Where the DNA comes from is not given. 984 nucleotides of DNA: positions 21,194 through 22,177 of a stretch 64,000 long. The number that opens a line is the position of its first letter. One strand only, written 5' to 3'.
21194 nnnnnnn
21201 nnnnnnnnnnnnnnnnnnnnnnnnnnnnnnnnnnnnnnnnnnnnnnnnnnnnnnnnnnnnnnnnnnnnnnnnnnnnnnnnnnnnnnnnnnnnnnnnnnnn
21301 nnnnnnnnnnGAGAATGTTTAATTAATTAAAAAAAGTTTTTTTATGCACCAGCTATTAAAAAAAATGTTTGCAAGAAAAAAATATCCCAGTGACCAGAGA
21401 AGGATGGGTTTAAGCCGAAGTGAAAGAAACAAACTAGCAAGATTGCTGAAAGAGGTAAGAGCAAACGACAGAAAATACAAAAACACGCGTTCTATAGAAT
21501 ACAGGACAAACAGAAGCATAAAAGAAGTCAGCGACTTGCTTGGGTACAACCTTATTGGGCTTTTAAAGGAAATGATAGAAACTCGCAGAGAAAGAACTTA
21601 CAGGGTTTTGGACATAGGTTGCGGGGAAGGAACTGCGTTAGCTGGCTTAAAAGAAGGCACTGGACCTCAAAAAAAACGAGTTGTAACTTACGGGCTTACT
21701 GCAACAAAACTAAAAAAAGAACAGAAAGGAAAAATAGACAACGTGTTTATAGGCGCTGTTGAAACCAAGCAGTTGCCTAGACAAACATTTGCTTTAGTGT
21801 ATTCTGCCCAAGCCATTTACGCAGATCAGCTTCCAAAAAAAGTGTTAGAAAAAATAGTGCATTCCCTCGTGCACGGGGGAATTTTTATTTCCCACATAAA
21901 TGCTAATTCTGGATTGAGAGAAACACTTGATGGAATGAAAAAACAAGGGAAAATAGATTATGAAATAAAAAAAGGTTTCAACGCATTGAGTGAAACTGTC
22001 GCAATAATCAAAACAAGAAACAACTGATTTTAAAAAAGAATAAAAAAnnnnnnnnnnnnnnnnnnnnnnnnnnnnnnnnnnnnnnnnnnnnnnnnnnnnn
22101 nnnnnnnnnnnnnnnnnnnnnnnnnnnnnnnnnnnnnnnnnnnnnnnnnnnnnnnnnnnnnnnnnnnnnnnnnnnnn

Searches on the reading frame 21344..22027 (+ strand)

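Call 54: search_protein_families(library=pfam, proteins=[window:21344-22027:+], max_evalue=0.0001)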
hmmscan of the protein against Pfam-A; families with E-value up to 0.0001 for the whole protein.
window:21344-22027:+ (227 aa): 4 families
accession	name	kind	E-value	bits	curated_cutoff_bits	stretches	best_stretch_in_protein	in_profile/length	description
PF13847.12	Methyltransf_31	-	2.2e-08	34.3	27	1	85-189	4-116/145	Methyltransferase domain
PF08241.18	Methyltransf_11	-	7.3e-06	27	21.2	1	89-182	1-94/95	Methyltransferase domain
PF13649.12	Methyltransf_25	-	3.3e-05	24.9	27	1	88-179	1-97/97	Methyltransferase domain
PF13489.12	Methyltransf_23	-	6.1e-05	23.2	27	1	74-193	13-127/164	Methyltransferase domain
